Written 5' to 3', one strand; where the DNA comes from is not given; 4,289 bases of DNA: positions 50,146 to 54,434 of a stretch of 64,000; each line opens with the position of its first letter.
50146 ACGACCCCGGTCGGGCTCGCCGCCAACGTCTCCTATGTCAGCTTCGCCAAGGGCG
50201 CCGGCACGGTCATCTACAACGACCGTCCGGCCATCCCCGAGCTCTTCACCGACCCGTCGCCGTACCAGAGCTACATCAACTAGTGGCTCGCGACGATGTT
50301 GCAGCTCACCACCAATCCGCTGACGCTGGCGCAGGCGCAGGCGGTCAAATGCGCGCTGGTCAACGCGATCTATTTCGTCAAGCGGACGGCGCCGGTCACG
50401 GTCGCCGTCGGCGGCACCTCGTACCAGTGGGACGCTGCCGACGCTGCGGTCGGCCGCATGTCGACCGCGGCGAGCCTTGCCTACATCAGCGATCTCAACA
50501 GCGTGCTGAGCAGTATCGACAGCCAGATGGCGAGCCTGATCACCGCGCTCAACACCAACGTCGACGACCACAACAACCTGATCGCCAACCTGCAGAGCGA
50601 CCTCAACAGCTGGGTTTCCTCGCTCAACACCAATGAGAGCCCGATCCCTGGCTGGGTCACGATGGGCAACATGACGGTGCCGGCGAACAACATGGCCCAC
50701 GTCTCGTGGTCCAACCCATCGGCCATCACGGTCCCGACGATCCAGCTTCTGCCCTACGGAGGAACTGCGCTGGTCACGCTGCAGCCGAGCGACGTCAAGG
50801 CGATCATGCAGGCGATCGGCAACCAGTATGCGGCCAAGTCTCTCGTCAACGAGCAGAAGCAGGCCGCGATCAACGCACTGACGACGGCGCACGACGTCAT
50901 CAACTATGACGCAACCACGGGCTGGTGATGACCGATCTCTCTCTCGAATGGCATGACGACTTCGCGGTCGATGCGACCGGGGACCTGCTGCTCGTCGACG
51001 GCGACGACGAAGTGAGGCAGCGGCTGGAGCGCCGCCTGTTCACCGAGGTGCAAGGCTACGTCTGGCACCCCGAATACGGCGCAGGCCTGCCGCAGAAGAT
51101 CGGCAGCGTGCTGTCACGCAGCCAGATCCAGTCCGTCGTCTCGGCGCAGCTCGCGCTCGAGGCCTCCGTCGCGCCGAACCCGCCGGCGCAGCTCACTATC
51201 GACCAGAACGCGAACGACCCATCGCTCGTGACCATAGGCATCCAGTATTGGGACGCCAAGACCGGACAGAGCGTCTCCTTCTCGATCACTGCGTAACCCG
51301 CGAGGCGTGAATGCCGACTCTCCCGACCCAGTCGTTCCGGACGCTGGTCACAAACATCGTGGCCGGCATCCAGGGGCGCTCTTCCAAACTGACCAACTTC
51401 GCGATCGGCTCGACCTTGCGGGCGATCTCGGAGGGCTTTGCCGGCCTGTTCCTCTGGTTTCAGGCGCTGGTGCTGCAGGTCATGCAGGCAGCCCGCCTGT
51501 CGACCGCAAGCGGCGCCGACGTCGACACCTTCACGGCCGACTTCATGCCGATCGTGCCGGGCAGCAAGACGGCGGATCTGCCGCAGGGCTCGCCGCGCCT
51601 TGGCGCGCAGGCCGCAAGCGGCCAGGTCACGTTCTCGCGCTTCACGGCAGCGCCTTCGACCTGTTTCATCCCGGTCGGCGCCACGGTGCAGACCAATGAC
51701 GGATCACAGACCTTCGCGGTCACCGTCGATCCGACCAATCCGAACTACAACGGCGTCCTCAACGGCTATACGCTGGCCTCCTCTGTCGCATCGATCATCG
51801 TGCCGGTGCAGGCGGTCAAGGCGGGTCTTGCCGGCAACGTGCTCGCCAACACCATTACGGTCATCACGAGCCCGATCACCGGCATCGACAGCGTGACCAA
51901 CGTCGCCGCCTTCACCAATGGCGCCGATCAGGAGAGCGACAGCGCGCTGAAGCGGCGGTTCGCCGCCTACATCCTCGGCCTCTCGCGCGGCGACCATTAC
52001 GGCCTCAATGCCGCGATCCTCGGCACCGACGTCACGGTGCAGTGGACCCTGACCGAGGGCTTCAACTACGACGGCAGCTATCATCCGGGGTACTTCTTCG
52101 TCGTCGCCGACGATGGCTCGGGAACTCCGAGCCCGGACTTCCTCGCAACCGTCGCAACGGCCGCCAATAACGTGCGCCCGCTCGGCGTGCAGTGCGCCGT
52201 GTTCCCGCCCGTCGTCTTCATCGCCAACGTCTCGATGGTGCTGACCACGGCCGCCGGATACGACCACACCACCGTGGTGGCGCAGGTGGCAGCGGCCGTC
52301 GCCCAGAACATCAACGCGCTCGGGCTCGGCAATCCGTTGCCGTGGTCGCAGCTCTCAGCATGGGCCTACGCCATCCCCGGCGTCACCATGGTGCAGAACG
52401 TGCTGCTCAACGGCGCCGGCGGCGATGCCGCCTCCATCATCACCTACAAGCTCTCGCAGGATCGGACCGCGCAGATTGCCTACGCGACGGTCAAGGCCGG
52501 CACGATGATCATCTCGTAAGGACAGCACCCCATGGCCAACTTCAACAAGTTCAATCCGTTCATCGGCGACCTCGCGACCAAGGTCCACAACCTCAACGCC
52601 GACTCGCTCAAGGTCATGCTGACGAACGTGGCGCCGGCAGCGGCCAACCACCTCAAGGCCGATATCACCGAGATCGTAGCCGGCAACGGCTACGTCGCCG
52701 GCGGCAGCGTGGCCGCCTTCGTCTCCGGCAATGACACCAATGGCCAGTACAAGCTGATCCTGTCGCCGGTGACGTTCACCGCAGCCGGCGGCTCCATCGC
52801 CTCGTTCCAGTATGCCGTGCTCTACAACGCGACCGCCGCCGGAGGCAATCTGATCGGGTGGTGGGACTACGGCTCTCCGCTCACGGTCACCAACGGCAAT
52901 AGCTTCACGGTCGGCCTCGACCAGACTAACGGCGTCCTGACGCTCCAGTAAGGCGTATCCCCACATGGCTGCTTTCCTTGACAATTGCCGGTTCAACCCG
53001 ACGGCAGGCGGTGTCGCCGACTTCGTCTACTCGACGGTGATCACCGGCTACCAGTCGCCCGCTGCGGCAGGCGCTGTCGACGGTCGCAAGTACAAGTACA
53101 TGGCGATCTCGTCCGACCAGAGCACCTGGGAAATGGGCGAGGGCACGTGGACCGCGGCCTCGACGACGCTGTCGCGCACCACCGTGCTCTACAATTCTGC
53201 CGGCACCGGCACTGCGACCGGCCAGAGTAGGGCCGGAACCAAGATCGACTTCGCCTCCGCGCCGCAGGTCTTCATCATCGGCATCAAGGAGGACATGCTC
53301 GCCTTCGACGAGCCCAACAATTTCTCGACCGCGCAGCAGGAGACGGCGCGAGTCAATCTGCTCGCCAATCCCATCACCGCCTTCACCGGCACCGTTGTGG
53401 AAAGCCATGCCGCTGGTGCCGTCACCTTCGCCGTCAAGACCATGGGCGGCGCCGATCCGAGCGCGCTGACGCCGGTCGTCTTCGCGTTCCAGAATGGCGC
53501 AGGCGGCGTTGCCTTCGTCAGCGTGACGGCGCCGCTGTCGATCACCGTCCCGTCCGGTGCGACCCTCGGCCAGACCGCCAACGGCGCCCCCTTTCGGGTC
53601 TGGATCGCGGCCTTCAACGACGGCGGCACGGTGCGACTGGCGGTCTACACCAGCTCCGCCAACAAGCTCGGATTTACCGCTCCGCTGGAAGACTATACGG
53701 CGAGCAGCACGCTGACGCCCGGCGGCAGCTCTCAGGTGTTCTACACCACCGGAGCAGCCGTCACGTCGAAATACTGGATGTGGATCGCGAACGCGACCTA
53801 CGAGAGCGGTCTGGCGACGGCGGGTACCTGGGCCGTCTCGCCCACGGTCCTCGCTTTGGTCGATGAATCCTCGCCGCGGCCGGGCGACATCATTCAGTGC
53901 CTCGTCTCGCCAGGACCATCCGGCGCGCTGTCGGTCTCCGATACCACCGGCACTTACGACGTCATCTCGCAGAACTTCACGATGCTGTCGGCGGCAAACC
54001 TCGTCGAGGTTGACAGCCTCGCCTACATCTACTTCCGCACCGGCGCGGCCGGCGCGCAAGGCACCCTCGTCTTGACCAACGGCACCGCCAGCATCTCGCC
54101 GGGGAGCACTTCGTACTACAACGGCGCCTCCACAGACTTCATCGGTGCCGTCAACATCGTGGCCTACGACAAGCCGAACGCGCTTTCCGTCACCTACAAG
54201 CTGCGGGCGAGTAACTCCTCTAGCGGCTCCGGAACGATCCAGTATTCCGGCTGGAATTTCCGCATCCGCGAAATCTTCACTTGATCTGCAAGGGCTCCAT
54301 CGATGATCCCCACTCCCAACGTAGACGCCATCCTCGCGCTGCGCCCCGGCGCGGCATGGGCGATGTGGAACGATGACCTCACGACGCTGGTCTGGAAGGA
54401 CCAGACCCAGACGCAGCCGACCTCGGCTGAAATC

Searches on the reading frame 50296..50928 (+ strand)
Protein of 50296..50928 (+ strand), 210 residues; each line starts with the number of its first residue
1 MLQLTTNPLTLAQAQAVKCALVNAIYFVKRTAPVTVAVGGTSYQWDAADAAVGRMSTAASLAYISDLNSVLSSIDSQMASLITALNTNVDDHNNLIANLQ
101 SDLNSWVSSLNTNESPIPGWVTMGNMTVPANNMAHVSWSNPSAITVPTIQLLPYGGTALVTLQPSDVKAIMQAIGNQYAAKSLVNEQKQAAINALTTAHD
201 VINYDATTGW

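Call 33: search_protein_families(library=pfam, proteins=[window:50296-50928:+], max_evalue=0.01)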
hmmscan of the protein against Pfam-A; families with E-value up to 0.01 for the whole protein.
window:50296-50928:+ (210 aa): 1 family
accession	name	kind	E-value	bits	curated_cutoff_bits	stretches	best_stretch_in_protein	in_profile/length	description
PF04513.17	Baculo_PEP_C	-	0.00063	20.2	38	1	65-112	16-63/140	Baculovirus polyhedron envelope protein, PEP, C terminus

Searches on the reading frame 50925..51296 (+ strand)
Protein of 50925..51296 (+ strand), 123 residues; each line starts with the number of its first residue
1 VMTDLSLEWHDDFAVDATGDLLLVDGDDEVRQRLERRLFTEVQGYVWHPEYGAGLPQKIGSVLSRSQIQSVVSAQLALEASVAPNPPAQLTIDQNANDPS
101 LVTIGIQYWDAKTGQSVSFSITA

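Call 75: search_protein_families(library=pfam, proteins=[window:50925-51296:+], max_evalue=0.01)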
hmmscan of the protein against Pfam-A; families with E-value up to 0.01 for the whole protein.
window:50925-51296:+ (123 aa): 1 family
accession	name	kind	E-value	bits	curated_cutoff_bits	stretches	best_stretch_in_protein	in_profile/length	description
PF10934.14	Sheath_initiator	-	0.00068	20.1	32.9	1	11-76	8-73/104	Contractile injection system sheath initiator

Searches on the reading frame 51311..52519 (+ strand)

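Call 32: search_protein_families(library=pfam, proteins=[window:51311-52519:+], max_evalue=0.01)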
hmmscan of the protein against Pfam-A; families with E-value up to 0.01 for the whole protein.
window:51311-52519:+ (402 aa): 1 family
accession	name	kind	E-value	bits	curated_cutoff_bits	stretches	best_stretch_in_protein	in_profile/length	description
PF04865.19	Baseplate_J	-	4.8e-33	115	21.1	1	87-350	8-254/255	Baseplate J-like protein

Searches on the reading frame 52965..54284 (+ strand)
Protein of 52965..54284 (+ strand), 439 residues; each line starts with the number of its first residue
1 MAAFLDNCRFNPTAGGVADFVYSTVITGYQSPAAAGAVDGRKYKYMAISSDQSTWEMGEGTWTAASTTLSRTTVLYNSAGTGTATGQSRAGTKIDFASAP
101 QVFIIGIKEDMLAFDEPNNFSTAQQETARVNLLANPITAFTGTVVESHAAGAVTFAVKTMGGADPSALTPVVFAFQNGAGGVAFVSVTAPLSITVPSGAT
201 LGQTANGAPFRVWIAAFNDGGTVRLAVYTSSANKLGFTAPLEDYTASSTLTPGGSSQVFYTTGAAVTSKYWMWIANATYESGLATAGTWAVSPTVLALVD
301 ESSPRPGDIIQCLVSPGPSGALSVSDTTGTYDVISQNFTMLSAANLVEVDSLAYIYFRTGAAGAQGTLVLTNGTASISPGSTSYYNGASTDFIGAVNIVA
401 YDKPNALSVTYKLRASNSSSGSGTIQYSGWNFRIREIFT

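Call 32: search_protein_families(library=pfam, proteins=[window:52965-54284:+], max_evalue=0.01)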
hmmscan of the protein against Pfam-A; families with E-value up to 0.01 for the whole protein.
window:52965-54284:+ (439 aa): 1 family
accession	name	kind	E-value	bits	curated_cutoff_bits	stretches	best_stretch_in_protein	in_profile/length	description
PF02775.26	TPP_enzyme_C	-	0.01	16.1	21.9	0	25-92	28-96/151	Thiamine pyrophosphate enzyme, C-terminal TPP binding domain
